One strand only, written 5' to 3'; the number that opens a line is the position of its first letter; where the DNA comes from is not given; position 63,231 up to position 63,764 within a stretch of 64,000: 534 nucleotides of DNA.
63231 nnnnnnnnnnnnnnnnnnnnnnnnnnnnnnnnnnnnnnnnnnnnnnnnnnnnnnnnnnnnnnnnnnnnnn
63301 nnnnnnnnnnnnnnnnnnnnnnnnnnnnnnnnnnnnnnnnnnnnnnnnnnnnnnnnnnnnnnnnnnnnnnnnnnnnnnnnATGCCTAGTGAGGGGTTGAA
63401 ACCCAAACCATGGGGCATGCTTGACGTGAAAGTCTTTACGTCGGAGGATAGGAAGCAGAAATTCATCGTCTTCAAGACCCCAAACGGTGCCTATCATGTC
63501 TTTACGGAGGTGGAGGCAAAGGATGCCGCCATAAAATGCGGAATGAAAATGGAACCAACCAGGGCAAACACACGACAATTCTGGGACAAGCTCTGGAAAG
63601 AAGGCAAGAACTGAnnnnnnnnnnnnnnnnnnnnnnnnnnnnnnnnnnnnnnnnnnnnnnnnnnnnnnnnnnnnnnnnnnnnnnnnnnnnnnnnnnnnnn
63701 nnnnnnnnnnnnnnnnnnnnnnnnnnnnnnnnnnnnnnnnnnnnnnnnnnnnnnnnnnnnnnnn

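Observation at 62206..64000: Compositional break after an intron-containing tRNA-Trp: T-depleted A/C-rich tract upstream, then an AT-rich, gene-poor stretch to the window end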

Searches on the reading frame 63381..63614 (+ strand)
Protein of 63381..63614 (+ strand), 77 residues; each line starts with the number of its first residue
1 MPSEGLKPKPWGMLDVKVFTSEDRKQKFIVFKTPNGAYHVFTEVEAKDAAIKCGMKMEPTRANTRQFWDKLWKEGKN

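Call 7: find_encoding_contigs(protein=window:63381-63614:+, flank=10000, max_places=10)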
Protein window:63381-63614:+ (77 aa): 2 contigs read that carry it; 2 places shown.
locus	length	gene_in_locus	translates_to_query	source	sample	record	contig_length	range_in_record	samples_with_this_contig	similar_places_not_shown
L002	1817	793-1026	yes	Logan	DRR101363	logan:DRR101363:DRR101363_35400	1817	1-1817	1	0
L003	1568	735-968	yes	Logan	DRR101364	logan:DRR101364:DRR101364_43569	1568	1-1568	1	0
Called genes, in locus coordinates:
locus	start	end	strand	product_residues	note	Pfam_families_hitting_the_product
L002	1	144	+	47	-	?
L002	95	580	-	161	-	-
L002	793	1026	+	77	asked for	-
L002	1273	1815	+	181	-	?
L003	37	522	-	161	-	-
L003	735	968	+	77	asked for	-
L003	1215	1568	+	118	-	?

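Call 19: search_protein_families(library=pfam, max_evalue=10, proteins=[window:63381-63611:+, L002:1273-1815:+])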
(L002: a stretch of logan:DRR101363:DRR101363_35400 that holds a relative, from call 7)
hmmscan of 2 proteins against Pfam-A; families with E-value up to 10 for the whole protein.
seq(77 aa): 0 families

L002:1273-1815:+ (181 aa): 1 family
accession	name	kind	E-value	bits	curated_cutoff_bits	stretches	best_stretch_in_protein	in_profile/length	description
PF14203.11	TTRAP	-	0.24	12.1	27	0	125-144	35-54/62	Putative transposon-transfer assisting protein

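Call 29: search_protein_families(library=phrogs, max_evalue=1, proteins=[window:63381-63611:+, L002:1273-1815:+])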
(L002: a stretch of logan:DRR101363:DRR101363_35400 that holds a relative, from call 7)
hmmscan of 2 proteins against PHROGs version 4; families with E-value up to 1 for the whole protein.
seq(77 aa): 0 families

L002:1273-1815:+ (181 aa): 3 families
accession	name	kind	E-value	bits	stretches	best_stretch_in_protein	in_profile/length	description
phrog_36954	-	unknown function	0.26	12.7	1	13-42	28-57/104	-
phrog_19277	-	unknown function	0.35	12.1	1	115-171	4-60/69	-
phrog_4096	-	unknown function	0.67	11.4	1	22-75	19-72/96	-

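Call 30: search_protein_families(library=ncbifam, max_evalue=1, proteins=[window:63381-63611:+, L002:1273-1815:+])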
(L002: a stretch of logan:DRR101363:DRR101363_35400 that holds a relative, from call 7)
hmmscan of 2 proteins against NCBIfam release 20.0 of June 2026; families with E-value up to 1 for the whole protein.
seq(77 aa): 1 family
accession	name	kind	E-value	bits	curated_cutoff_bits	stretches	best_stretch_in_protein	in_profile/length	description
NF004757.0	PRK06084.1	equivalog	0.14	10.9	790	1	14-52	218-256/425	bifunctional O-acetylhomoserine aminocarboxypropyltransferase/cysteine synthase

L002:1273-1815:+ (181 aa): 0 families

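Call 32: find_homologous_proteins(query=L002:1273-1815:+, max_evalue=0.01)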
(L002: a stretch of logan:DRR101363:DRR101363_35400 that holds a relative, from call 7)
Query L002:1273-1815:+ (181 aa): 9 proteins with E <= 0.01 among 205 candidates.
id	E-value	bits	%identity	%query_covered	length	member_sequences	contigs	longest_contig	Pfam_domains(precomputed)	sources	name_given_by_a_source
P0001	5.7e-46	175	47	91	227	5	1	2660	-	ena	-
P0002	4.8e-43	165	48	91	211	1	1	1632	-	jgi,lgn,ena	-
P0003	1.4e-42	164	50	89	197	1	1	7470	-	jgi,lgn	jgi:hypothetical protein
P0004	2.2e-42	163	51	88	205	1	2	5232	-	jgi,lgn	jgi:hypothetical protein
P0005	2.9e-40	156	44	96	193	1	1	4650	-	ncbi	-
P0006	5.1e-34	136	44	91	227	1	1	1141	-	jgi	-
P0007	7.1e-32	129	43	88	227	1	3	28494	-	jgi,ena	-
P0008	1.1e-28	119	40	90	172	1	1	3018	-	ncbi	ncbi:MAG: hypothetical protein QXH37_05785 [Candidatus Bathyarchaeia archaeon]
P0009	3.2e-8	52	49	38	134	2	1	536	-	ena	-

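Call 33: find_encoding_contigs(protein=P0007, flank=10000, max_places=4)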
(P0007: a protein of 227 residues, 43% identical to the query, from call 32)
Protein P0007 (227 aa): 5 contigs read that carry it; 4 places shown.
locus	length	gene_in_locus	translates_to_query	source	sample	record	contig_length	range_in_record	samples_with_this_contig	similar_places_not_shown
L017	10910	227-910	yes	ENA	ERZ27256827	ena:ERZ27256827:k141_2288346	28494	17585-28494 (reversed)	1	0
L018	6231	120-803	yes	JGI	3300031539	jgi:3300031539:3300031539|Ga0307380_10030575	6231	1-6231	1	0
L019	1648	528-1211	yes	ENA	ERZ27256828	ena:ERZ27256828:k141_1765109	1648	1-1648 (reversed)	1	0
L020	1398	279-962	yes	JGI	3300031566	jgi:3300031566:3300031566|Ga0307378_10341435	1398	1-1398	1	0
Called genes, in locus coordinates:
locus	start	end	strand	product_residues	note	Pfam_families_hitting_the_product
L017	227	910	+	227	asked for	-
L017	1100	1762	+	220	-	-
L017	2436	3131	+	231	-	-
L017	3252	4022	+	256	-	PF18734:HEPN_AbiU2 (weak)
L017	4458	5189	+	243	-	-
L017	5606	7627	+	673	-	-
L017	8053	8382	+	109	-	-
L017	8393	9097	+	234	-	-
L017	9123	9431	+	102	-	PF20619:DUF6804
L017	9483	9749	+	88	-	-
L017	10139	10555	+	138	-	-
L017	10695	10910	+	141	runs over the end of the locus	-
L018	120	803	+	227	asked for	-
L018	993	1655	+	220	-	-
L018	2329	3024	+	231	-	-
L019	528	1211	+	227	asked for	-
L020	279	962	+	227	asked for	-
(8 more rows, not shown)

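Call 34: find_encoding_contigs(protein=P0003, flank=8000, max_places=3)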
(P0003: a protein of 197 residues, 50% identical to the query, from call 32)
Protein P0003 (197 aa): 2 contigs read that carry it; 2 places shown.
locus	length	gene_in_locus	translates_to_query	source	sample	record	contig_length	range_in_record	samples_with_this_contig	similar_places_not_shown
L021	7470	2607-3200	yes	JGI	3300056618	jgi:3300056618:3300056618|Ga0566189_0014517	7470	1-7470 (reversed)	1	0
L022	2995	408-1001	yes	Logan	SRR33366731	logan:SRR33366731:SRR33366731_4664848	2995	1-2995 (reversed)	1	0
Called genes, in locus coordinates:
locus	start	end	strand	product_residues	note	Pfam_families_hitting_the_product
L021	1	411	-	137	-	?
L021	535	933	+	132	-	PF01451:LMWPc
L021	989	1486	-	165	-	-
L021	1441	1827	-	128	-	-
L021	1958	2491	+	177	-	PF13482:RNase_H_2 (weak)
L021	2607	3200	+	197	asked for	-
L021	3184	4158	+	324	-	-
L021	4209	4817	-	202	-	-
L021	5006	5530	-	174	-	-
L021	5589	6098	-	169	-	-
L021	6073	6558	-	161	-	-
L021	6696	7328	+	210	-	-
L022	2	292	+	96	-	?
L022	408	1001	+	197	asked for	-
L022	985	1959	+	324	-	-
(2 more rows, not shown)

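Call 35: find_homologous_proteins(query=window:63381-63611:+, max_evalue=0.01)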
Query window:63381-63611:+ (77 aa): 2 proteins with E <= 0.01 among 2 candidates.
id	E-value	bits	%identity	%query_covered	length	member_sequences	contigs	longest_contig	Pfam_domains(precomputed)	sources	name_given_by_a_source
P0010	4.2e-47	175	100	100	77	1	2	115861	-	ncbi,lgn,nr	ncbi:hypothetical protein HRbin01_00709 [archaeon HR01]|nr:hypothetical protein HRbin01_00709 [archa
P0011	2.4e-30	122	74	96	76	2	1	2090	-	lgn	-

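Call 37: find_encoding_contigs(protein=P0011, flank=5000, max_places=5)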
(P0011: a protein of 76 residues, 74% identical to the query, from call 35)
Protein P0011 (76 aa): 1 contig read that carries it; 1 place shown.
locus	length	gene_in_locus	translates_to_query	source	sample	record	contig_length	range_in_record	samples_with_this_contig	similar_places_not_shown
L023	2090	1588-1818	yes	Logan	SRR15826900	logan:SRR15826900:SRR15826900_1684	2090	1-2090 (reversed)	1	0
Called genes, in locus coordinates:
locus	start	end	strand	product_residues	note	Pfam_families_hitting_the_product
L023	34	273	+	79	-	PF01637:ATPase_2, PF13191:AAA_16 (weak)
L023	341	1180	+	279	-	-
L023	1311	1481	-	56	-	-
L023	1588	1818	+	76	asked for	-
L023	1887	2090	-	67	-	?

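Call 38: find_encoding_contigs(protein=P0005, flank=5000, max_places=3)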
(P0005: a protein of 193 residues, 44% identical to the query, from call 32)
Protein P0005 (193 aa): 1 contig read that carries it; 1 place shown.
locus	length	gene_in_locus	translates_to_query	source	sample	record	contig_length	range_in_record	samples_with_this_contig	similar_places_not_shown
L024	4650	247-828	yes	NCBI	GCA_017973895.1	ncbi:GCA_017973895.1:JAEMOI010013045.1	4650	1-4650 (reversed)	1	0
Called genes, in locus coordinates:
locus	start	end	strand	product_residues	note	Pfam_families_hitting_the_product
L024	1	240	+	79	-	?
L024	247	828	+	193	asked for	-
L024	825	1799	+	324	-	-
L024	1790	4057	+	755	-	PF00270:DEAD (faint), PF04851:ResIII, PF18766:SWI2_SNF2 (weak), PF27151:YagJ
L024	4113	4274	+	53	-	-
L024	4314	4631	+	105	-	-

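Call 44: find_related_loci(query=L002:1273-1815:+, collection=viral_contigs, flank=8000)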
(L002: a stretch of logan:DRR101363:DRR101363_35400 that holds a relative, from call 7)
Query L002:1273-1815:+ (181 aa) in viral_contigs; peptide patterns used: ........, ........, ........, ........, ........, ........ (x = any residue, [..] = any of these).
7 stretches matched a pattern, but none encodes a relative of the query by tblastn (E <= 1e-3).

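Call 45: find_related_loci(query=window:63381-63611:+, collection=viral_contigs, flank=8000)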
Query window:63381-63611:+ (77 aa) in viral_contigs; peptide patterns used: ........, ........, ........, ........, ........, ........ (x = any residue, [..] = any of these).
5 stretches matched a pattern, but none encodes a relative of the query by tblastn (E <= 1e-3).

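Call 48: search_protein_families(library=padloc, max_evalue=0.01, proteins=[L002:1273-1815:+, L024:244-825:+, L024:825-1796:+, L024:1790-4054:+, window:63381-63611:+])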
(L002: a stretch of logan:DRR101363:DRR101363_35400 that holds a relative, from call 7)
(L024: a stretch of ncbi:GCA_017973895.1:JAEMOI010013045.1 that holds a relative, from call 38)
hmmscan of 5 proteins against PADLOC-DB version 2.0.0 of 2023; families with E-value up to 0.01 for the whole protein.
L002:1273-1815:+ (181 aa): 0 families

L024:244-825:+ (194 aa): 0 families

L024:825-1796:+ (324 aa): 0 families

L024:1790-4054:+ (755 aa): 3 families
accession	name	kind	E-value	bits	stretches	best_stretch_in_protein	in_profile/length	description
PDLC03652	REase_III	-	9.2e-18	61.6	1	193-434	204-435/809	Type III restriction enzyme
PDLC03653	REase_III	-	1.2e-08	31.5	1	157-403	261-492/883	Type III restriction enzyme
PDLC03650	REase_III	-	1.3e-07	28.4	1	157-386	226-429/898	Type III restriction enzyme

window:63381-63611:+ (77 aa): 0 families

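Call 49: search_protein_families(library=pfam, max_evalue=0.01, proteins=[L024:825-1796:+, L024:1790-4054:+, L024:4314-4628:+, L023:341-1177:+])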
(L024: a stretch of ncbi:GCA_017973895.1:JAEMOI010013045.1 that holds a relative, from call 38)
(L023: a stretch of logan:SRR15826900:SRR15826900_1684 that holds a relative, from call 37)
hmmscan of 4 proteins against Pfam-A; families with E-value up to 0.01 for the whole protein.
L024:825-1796:+ (324 aa): 0 families

L024:1790-4054:+ (755 aa): 5 families
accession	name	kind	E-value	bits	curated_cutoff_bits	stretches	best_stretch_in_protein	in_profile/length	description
PF04851.21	ResIII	-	5.7e-20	72.3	22.5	1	1-199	2-163/164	Type III restriction enzyme, res subunit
PF18766.7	SWI2_SNF2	-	3.7e-06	27.2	26.7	1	7-209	2-166/221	SWI2/SNF2 ATPase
PF00270.35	DEAD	-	1.5e-05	25.3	26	1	7-199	4-161/167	DEAD/DEAH box helicase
PF01637.24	ATPase_2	-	0.00065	20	33.2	1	35-171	28-126/225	ATPase domain predominantly from Archaea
PF00271.37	Helicase_C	-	0.00097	19.8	23.5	0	333-378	64-109/110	Helicase conserved C-terminal domain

L024:4314-4628:+ (105 aa): 0 families

L023:341-1177:+ (279 aa): 2 families
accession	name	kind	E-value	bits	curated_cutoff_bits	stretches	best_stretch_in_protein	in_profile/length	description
PF21100.3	MCM_C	-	3.1e-05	24.1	27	1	199-258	3-62/64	MCM protein C-terminal winged helix-turn-helix domain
PF13173.12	AAA_14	-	0.00082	19.8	27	1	41-92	63-105/129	AAA domain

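Call 57: list_cluster_members(proteins=[P0010, P0012])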
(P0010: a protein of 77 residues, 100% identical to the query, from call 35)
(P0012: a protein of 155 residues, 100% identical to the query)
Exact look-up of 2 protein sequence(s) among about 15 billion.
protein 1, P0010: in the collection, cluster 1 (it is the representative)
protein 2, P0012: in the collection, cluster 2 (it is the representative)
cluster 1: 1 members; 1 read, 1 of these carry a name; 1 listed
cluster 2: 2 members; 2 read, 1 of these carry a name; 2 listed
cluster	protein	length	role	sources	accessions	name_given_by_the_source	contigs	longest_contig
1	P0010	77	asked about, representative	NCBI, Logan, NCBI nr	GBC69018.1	hypothetical protein HRbin01_00709 [archaeon HR01]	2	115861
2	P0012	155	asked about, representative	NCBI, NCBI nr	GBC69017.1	hypothetical protein HRbin01_00708 [archaeon HR01]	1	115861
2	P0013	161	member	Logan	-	-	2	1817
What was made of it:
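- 63381..63614 (+): Real 77-aa protein gene of unknown function (HRbin01_00709, GBC69018.1). 100% match to the NCBI protein of archaeon HR01 (calls 35, 57).
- The ORF is open for 161 codons and was called by two gene callers (calls 7, 57).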

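Call 63: find_homologous_proteins(query=L024:825-1796:+, max_evalue=0.001)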
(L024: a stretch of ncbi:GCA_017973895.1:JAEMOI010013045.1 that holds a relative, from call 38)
Query L024:825-1796:+ (324 aa): 53 proteins with E <= 0.001 among 2193 candidates.
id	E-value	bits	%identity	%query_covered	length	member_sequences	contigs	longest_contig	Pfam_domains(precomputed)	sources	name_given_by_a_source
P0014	1.3e-210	716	100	100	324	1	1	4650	-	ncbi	-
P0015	5.1e-95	337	55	96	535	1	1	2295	-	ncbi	-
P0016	1.1e-92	329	55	96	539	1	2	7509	-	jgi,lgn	jgi:hypothetical protein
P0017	5.4e-90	320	54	97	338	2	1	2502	-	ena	-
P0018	1.1e-88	316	53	97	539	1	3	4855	-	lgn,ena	-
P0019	1.1e-82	296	52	96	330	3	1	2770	-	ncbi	-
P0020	1.8e-82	295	49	96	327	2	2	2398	-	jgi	jgi:hypothetical protein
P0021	2.1e-82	295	50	97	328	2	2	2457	-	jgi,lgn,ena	-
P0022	3.2e-82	294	53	96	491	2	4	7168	-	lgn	-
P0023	4.4e-78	281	50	95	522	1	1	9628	-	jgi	-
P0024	9.9e-78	280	48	98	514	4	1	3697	-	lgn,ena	-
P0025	6.9e-75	270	49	95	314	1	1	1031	-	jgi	-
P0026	3.4e-74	268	47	99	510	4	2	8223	-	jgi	-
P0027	9.5e-74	267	48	95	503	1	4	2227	-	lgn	-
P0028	2.0e-73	266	49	95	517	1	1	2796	-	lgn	-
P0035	9.0e-70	254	46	94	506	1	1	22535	-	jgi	-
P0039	4.1e-68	248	48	96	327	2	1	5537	-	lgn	-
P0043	5.3e-66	241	46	96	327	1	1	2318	-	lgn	-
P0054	1.8e-54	203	43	95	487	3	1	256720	-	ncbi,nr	ncbi:MAG: hypothetical protein HQK91_00285 [Nitrospirae bacterium]|nr:hypothetical protein [Nitrospi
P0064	1.1e-43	168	39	94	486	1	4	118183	-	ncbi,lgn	-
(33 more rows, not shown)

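Call 64: find_encoding_contigs(protein=P0054, flank=8000, max_places=2)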
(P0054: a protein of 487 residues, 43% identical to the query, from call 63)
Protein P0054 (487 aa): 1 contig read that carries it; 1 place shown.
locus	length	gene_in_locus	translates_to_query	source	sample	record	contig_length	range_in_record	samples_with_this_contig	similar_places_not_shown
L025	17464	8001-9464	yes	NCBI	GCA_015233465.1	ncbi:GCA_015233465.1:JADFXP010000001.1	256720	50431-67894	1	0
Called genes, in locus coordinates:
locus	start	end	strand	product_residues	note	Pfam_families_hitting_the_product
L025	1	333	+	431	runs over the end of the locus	PF00072:Response_reg, PF02518:HATPase_c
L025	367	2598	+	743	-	PF17159:MASE3, PF00989:PAS (weak), PF08448:PAS_4, PF08447:PAS_3, PF13426:PAS_9, PF14598:PAS_11 (weak), PF08447:PAS_3, PF07568:HisKA_2, +5 more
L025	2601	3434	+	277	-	PF00072:Response_reg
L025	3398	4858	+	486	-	PF00072:Response_reg, PF00989:PAS, PF13188:PAS_8, PF08447:PAS_3 (weak), PF13426:PAS_9, PF13487:HD_5, PF01966:HD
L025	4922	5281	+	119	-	PF16561:AMPK1_CBM (weak), PF02922:CBM_48 (weak)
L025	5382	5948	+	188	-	-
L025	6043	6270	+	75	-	-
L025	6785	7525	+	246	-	PF12811:BaxI_1, PF01027:Bax1-I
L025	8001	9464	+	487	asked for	-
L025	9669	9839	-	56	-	-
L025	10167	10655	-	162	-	PF00582:Usp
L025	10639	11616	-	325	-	PF00069:Pkinase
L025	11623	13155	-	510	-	PF13541:ChlI, PF00493:MCM (faint), PF05496:RuvB_N (faint), PF00158:Sigma54_activat (faint), PF01078:Mg_chelatase, PF07728:AAA_5, PF13335:Mg_chelatase_C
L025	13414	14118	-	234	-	PF04012:PspA_IM30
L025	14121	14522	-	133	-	PF10722:YbjN (weak), PF22550:CesT_Tir_1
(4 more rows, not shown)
